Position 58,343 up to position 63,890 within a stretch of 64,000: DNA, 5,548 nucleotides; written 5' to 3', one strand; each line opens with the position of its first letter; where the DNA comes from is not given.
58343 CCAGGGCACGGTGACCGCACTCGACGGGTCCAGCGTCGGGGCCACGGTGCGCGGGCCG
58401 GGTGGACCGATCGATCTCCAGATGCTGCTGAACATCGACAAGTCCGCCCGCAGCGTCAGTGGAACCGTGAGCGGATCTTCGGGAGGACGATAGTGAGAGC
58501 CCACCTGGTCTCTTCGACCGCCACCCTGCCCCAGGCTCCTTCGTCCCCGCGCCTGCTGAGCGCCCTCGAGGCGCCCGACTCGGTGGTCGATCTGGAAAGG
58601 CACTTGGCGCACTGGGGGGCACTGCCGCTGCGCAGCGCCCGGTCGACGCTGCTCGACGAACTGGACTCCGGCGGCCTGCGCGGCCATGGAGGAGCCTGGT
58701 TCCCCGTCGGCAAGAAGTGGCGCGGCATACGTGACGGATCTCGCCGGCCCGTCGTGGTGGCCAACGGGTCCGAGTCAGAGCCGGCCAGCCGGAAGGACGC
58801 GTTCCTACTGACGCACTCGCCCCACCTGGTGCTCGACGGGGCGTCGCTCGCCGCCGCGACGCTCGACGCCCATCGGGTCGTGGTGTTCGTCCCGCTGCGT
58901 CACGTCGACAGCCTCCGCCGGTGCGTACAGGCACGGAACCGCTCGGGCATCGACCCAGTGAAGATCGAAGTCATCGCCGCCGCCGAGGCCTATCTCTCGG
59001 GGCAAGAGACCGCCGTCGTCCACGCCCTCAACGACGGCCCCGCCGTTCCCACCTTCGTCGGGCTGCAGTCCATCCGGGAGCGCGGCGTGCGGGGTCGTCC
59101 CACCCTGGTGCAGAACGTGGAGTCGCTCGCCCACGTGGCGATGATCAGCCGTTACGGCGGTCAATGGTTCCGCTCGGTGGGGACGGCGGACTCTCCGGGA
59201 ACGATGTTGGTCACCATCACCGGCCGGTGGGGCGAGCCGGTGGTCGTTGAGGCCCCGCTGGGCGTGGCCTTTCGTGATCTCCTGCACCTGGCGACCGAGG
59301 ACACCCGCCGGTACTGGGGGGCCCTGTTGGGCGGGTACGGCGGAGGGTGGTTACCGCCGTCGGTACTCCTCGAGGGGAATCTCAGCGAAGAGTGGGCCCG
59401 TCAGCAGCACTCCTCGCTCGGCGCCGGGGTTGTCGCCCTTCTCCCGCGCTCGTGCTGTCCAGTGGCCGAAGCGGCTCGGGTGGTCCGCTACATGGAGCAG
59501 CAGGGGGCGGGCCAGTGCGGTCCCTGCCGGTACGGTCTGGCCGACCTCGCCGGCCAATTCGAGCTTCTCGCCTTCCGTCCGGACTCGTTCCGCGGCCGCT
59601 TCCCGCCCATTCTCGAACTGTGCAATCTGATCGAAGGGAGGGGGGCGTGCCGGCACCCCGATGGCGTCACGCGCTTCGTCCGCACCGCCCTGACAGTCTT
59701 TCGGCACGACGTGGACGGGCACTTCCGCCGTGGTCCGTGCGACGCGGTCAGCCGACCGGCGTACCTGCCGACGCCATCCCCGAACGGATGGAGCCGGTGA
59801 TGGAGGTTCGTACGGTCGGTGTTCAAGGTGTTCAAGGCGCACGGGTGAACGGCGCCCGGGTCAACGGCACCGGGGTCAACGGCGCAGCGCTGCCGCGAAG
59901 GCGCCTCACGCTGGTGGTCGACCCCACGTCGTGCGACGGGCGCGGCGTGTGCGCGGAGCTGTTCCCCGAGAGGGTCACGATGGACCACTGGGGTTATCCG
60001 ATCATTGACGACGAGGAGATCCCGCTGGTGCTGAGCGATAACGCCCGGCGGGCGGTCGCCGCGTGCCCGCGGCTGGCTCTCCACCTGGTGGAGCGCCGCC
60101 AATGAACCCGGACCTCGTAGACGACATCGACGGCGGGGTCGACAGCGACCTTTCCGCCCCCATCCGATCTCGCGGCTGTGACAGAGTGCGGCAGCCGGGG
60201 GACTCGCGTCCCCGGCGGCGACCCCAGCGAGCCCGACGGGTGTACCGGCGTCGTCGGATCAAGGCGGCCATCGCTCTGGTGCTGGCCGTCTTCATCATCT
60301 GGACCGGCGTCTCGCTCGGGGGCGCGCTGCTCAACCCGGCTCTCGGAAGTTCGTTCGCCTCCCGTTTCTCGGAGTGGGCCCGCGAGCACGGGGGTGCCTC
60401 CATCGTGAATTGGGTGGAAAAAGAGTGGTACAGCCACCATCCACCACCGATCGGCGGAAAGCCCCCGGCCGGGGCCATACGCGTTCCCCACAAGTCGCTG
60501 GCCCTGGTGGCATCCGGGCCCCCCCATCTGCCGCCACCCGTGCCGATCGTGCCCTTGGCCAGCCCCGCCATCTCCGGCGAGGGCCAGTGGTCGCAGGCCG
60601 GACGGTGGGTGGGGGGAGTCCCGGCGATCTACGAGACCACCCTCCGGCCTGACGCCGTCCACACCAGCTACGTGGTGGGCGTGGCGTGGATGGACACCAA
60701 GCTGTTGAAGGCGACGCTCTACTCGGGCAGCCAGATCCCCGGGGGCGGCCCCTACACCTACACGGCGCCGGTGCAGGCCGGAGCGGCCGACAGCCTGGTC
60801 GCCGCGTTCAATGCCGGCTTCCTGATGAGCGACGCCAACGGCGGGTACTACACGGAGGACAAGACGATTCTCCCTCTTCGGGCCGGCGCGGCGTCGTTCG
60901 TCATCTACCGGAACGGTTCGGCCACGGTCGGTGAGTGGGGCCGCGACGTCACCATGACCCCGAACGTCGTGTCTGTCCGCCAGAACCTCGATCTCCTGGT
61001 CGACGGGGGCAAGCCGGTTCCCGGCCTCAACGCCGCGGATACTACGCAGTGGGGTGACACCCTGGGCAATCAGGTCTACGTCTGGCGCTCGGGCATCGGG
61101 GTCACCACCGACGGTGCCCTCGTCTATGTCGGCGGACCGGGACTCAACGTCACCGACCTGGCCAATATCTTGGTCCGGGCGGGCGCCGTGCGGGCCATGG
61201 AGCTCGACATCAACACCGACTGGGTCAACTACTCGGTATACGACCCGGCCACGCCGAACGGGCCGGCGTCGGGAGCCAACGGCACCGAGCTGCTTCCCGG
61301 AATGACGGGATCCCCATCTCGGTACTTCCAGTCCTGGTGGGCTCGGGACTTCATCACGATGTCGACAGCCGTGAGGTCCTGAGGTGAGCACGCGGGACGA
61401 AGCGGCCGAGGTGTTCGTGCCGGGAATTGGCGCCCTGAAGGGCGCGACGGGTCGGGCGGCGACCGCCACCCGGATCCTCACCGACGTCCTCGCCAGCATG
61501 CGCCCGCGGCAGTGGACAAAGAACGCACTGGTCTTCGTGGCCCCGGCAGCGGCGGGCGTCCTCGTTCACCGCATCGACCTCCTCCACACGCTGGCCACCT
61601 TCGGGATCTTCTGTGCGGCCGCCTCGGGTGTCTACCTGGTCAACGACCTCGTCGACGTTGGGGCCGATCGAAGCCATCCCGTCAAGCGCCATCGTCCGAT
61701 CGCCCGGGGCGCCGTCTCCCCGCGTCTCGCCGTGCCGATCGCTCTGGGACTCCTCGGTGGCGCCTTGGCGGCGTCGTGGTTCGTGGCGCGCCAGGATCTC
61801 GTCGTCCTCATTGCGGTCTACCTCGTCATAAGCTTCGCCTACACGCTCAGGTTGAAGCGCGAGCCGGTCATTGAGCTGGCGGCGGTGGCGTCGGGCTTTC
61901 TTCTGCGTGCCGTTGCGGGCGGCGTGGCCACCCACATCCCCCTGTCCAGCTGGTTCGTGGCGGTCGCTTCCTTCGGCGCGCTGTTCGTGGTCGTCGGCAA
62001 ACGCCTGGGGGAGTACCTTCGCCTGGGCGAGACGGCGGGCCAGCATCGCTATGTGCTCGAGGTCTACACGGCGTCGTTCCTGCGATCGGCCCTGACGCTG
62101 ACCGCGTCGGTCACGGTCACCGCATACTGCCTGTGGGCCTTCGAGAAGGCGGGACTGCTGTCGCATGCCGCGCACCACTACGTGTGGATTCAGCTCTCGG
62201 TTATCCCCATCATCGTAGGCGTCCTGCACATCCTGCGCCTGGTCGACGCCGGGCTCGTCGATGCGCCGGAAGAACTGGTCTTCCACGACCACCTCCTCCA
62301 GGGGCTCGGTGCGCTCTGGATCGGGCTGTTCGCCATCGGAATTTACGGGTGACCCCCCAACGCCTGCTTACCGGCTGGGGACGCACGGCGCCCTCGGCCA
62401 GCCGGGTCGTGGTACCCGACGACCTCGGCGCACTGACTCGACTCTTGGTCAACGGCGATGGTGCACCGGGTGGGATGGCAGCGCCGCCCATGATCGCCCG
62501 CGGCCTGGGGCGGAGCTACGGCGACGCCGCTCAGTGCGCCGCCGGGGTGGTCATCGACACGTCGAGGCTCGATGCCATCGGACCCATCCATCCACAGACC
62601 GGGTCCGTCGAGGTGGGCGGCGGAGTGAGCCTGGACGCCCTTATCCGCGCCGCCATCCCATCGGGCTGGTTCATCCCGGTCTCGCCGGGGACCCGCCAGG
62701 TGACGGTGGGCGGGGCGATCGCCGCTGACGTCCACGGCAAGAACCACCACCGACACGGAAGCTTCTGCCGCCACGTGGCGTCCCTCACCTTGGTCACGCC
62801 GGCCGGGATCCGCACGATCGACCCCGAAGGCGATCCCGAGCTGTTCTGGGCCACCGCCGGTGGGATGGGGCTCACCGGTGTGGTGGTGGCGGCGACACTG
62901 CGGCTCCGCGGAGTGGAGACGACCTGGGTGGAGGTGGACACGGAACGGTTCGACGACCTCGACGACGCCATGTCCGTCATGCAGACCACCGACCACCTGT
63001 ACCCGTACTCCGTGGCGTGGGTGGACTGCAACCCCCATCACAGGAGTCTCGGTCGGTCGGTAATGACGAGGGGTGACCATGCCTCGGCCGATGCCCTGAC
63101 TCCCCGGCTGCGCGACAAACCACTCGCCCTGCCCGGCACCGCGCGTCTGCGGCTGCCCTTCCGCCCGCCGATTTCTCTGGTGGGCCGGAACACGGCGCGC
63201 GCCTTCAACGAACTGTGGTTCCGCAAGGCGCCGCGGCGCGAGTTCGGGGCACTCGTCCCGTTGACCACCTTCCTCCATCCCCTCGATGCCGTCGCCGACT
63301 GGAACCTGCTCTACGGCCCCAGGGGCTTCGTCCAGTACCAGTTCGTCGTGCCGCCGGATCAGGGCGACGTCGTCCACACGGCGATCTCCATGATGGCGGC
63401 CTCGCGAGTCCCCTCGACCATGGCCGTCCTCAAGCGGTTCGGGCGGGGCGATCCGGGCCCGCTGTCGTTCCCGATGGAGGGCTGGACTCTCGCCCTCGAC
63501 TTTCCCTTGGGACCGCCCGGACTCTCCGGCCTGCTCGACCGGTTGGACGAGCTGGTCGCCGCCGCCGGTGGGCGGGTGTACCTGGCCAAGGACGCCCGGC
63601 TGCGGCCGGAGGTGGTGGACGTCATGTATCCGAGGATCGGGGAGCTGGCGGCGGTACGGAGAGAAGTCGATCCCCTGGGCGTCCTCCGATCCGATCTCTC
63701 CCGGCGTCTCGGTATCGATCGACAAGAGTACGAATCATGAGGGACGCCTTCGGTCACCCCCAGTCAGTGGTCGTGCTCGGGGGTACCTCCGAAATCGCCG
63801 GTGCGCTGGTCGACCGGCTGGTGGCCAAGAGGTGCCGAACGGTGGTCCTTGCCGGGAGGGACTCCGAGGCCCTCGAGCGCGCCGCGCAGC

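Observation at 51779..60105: Candidate transmembrane electron-export system built around ApbE flavinylation: FRE + FMN_bind, TCS, ApbE, MsrQ-like, NuoF-like and ferredoxin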

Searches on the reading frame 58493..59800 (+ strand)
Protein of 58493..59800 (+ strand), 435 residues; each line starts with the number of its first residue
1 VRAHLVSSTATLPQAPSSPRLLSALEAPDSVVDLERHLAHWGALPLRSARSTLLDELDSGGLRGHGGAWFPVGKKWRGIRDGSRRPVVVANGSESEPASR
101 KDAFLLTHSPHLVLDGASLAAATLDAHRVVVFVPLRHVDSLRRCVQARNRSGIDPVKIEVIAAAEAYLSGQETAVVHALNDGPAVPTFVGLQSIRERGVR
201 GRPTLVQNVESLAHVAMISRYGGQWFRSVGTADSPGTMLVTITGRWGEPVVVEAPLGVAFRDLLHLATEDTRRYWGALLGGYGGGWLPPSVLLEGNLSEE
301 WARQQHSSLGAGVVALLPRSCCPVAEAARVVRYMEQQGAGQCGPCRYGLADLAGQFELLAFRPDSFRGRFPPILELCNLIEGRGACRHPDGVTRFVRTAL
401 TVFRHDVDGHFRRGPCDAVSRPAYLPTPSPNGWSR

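Call 4: search_protein_families(library=pfam, proteins=[window:58493-59800:+], max_evalue=0.01)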
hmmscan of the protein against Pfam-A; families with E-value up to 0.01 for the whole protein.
window:58493-59800:+ (435 aa): 2 families
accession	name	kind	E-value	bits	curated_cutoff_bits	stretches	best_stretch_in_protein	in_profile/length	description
PF01512.22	Complex1_51K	-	7.5e-28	97.8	31.2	1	61-216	5-149/150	Nuo51 FMN-binding domain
PF10589.14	NADH_4Fe-4S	-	8.4e-12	45.3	23.5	1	327-410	3-85/85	NADH-ubiquinone oxidoreductase-F iron-sulfur binding region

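Call 5: search_protein_families(library=ncbifam, proteins=[window:58493-59800:+], max_evalue=0.01)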
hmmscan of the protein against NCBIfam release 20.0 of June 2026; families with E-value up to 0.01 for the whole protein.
window:58493-59800:+ (435 aa): 6 families
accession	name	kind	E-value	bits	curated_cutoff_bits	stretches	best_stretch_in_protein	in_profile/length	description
TIGR01959.1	nuoF_fam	equivalog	1.6e-49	168.5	558.65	1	50-408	35-407/410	NADH-quinone oxidoreductase subunit NuoF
NF010120.0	PRK13596.1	equivalog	5e-45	153.8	389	1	46-410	36-416/433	NADH-quinone oxidoreductase subunit NuoF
NF008436.0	PRK11278.1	equivalog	1.7e-31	109.6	749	1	52-409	50-424/448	NADH-quinone oxidoreductase subunit NuoF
NF003454.1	PRK05035.1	equivalog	8.2e-10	37.8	345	1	49-281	122-331/556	electron transport complex subunit RsxC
TIGR04481.1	PR_assoc_PrdC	equivalog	1.4e-08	34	490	1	51-181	74-197/425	proline reductase-associated electron transfer protein PrdC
TIGR01945.1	rnfC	subfamily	4.6e-08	32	245.95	1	49-180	120-245/435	RnfABCDGE type electron transport complex subunit C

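Call 13: find_related_loci(query=window:58493-59797:+, collection=genome_contigs, flank=10000)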
Query window:58493-59797:+ (435 aa) in genome_contigs; peptide patterns used: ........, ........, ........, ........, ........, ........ (x = any residue, [..] = any of these).
373 stretches matched a pattern; 134 encode a relative of the query (tblastn E <= 1e-3); the best 80 are kept; 80 distinct loci.
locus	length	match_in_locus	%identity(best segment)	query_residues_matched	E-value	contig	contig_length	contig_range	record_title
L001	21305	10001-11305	74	1-435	0e+0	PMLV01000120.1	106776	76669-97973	MAG: Acidimicrobiaceae bacterium isolate palsa_740 73.20120700_P3D.127_contig_9863, whole genome shotgun sequence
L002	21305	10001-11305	72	1-435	0e+0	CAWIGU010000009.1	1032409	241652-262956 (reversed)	MAG: uncultured Acidimicrobiaceae bacterium isolate MFD05502.bin.2.6 genome assembly, contig: contig_8171, whole genome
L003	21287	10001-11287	72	1-429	0e+0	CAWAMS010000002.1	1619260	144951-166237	MAG: uncultured Acidimicrobiaceae bacterium isolate MFD01716.bin.2.70 genome assembly, contig: contig_4611, whole genome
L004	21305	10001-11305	71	1-435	0e+0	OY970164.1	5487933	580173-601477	MAG: uncultured Acidimicrobiaceae bacterium isolate MFD04967.bin.c.3 genome assembly, chromosome: 1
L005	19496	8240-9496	69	15-432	0e+0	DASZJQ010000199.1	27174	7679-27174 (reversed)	MAG TPA_asm: Acidimicrobiales bacterium isolate SMAG_U6633 k141_1987650, whole genome shotgun sequence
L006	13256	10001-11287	67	6-428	2e-171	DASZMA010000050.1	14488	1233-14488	MAG TPA_asm: Acidimicrobiales bacterium isolate SMAG_U5879 k141_3352807, whole genome shotgun sequence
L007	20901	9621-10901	70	1-426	6e-171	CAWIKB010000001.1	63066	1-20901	MAG: uncultured Acidimicrobiaceae bacterium isolate MFD09286.bin.2.170 genome assembly, contig: contig_103496, whole gen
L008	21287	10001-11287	73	1-429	0e+0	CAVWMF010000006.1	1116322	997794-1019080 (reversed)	MAG: uncultured Acidimicrobiaceae bacterium isolate MFD09495.bin.2.31 genome assembly, contig: contig_4684, whole genome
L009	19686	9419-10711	56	1-429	5e-147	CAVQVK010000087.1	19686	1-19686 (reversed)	MAG: uncultured Acidimicrobiaceae bacterium isolate MFD10064.bin.2.119 genome assembly, contig: contig_75028, whole geno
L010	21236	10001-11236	59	19-428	3e-146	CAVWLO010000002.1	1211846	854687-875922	MAG: uncultured Acidimicrobiaceae bacterium isolate MFD09286.bin.2.1 genome assembly, contig: contig_18629, whole genome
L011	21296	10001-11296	56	1-430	6e-142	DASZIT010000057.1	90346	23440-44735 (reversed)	MAG TPA_asm: Acidimicrobiales bacterium isolate SMAG_U6609 k141_2821107, whole genome shotgun sequence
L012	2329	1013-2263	59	14-428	3e-150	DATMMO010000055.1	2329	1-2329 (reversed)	MAG TPA_asm: Acidimicrobiales bacterium isolate SMAG_U12825 k141_973347, whole genome shotgun sequence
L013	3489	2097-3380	58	7-428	2e-145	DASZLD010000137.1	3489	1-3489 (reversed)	MAG TPA_asm: Acidimicrobiales bacterium isolate SMAG_U5855 k141_1993381, whole genome shotgun sequence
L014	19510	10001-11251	58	13-428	6e-139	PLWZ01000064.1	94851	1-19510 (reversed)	MAG: Acidimicrobiaceae bacterium isolate palsa_749 73.20120700_P3D.59_contig_77608, whole genome shotgun sequence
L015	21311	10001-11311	57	1-435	1e-137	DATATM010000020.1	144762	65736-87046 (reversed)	MAG TPA_asm: Acidimicrobiales bacterium isolate SMAG_U5546 k141_252702, whole genome shotgun sequence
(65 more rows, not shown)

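Call 51: search_solved_structures(query=window:58493-59797:+, max_evalue=0.00001, show_alignments=1)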
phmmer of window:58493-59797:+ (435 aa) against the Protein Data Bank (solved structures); distinct sequences matched with E-value up to 0.00001: 61 (the best 60 are shown).
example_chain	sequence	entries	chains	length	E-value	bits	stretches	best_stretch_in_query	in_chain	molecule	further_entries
8qby_F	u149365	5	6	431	6.4e-42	147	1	39-411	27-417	NADH-quinone oxidoreductase subunit F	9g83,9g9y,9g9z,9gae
2fug_1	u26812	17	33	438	3.1e-41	144.8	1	51-404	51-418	NADH-quinone oxidoreductase chain 1 | NADH-QUINONE OXIDOREDUCTASE SUBUNIT 1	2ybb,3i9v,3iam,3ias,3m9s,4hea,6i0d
9cwt_A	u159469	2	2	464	1.5e-38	135.9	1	52-413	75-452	NADH dehydrogenase [ubiquinone] flavoprotein 1, mitochondrial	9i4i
9ti4_C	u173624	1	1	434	1.6e-38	135.8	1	52-413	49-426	NADH dehydrogenase [ubiquinone] flavoprotein 1, mitochondrial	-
5xtb_A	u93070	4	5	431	1.6e-38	135.8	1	52-413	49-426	NADH dehydrogenase [ubiquinone] flavoprotein 1, mitochondrial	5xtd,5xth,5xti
5lnk_1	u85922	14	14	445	2.3e-38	135.3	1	52-413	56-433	Mitochondrial complex I, 51 kDa subunit | NADH dehydrogenase [ubiquinone] flavoprotein 1, mitochondrial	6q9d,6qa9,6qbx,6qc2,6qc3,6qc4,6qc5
6g2j_F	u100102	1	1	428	2.4e-38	135.2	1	52-413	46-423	NADH dehydrogenase [ubiquinone] flavoprotein 1, mitochondrial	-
7zd6_1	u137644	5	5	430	2.5e-38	135.2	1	52-413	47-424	NADH dehydrogenase [ubiquinone] flavoprotein 1, mitochondrial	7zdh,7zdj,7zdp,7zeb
9f5x_B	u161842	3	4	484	2.6e-38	135.1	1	49-409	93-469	NADH dehydrogenase [ubiquinone] flavoprotein 1, mitochondrial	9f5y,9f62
6zk9_1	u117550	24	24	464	2.6e-38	135.1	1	52-413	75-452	NADH dehydrogenase [ubiquinone] flavoprotein 1, mitochondrial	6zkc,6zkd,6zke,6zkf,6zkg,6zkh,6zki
6g72_F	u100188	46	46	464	2.9e-38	134.9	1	52-413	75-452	NADH dehydrogenase [ubiquinone] flavoprotein 1, mitochondrial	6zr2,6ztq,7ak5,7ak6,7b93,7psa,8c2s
8uca_V1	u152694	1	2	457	3e-38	134.9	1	52-413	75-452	NADH dehydrogenase [ubiquinone] flavoprotein 1, mitochondrial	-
5ldw_F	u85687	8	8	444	3.8e-38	134.6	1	52-410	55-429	NADH dehydrogenase [ubiquinone] flavoprotein 1, mitochondrial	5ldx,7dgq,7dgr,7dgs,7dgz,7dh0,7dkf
9w2u_F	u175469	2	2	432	4.1e-38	134.4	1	52-409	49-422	NADH dehydrogenase [ubiquinone] flavoprotein 1, mitochondrial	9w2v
5lc5_F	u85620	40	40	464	4.5e-38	134.3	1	52-410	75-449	NADH dehydrogenase [ubiquinone] flavoprotein 1, mitochondrial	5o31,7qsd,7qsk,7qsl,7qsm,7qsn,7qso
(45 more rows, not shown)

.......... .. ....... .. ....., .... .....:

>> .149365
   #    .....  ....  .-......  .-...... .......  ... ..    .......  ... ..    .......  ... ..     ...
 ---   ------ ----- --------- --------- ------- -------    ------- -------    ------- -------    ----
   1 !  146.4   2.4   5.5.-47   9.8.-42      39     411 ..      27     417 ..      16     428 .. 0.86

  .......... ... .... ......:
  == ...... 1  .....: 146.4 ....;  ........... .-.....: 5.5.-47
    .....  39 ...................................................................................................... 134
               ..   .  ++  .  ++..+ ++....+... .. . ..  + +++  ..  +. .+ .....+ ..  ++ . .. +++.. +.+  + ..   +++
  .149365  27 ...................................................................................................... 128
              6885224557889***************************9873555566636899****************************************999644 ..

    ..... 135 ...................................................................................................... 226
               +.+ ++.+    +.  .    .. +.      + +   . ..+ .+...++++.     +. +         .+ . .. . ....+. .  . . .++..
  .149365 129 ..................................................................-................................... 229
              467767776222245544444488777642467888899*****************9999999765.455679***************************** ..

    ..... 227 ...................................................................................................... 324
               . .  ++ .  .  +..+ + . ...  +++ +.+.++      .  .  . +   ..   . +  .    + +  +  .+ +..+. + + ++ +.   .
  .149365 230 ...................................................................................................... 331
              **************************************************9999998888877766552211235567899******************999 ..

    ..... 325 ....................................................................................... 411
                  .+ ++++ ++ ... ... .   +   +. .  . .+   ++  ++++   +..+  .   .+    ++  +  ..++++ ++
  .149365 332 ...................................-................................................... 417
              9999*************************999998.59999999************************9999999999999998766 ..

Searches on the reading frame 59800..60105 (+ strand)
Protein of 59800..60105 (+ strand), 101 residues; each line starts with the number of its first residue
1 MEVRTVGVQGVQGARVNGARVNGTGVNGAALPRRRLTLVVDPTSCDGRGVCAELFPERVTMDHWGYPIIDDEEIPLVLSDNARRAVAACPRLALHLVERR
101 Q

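Call 4: search_protein_families(library=pfam, proteins=[window:59800-60105:+], max_evalue=0.01)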
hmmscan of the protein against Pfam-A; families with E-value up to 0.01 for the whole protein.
window:59800-60105:+ (101 aa): 2 families
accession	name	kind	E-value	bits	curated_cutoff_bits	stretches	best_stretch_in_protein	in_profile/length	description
PF13459.11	Fer4_15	-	6.5e-11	43.2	22.4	1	39-95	2-65/66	4Fe-4S single cluster domain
PF13370.11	Fer4_13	-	0.005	17.9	24.5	1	40-95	1-57/58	4Fe-4S single cluster domain of Ferredoxin I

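Call 5: search_protein_families(library=ncbifam, proteins=[window:59800-60105:+], max_evalue=0.01)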
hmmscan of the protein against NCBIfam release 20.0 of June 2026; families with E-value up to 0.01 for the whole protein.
window:59800-60105:+ (101 aa): 0 families

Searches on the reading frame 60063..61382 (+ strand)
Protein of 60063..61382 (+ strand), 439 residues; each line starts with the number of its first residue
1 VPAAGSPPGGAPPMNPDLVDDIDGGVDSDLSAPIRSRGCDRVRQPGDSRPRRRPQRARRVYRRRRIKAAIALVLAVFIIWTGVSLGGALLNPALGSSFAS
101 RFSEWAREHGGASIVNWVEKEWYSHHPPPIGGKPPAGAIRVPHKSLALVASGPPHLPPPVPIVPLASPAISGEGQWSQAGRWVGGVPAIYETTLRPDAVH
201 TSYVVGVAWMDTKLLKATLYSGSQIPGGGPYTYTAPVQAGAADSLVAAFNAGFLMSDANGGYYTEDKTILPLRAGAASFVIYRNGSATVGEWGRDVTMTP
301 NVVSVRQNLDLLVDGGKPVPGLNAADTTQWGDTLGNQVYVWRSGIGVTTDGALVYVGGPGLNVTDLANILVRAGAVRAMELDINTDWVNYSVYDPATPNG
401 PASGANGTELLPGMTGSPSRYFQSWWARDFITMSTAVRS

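Call 11: search_protein_families(library=pfam, proteins=[window:60063-61382:+], max_evalue=0.01)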
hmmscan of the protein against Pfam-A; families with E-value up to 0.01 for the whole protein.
window:60063-61382:+ (439 aa): 1 family
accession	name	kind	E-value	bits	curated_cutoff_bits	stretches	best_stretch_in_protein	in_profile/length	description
PF09992.14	NAGPA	-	1.6e-08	35.4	25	1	245-382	3-137/169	Phosphodiester glycosidase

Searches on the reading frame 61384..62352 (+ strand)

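Call 11: search_protein_families(library=pfam, proteins=[window:61384-62352:+], max_evalue=0.01)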
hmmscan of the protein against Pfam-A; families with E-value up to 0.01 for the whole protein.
window:61384-62352:+ (322 aa): 1 family
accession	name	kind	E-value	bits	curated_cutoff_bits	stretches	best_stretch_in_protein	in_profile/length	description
PF01040.23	UbiA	-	2.2e-19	70.2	34.2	1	52-289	5-234/250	UbiA prenyltransferase family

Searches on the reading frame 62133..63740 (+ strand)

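Call 11: search_protein_families(library=pfam, proteins=[window:62133-63740:+], max_evalue=0.01)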
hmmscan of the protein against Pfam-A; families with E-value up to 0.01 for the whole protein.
window:62133-63740:+ (535 aa): 2 families
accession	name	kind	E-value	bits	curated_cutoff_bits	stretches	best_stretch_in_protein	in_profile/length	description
PF01565.28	FAD_binding_4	-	2.5e-21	76.3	26.4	1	119-225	26-133/139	FAD binding domain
PF04030.19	ALO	-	0.0011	19.2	23.1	1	471-525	203-257/258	D-arabinono-1,4-lactone oxidase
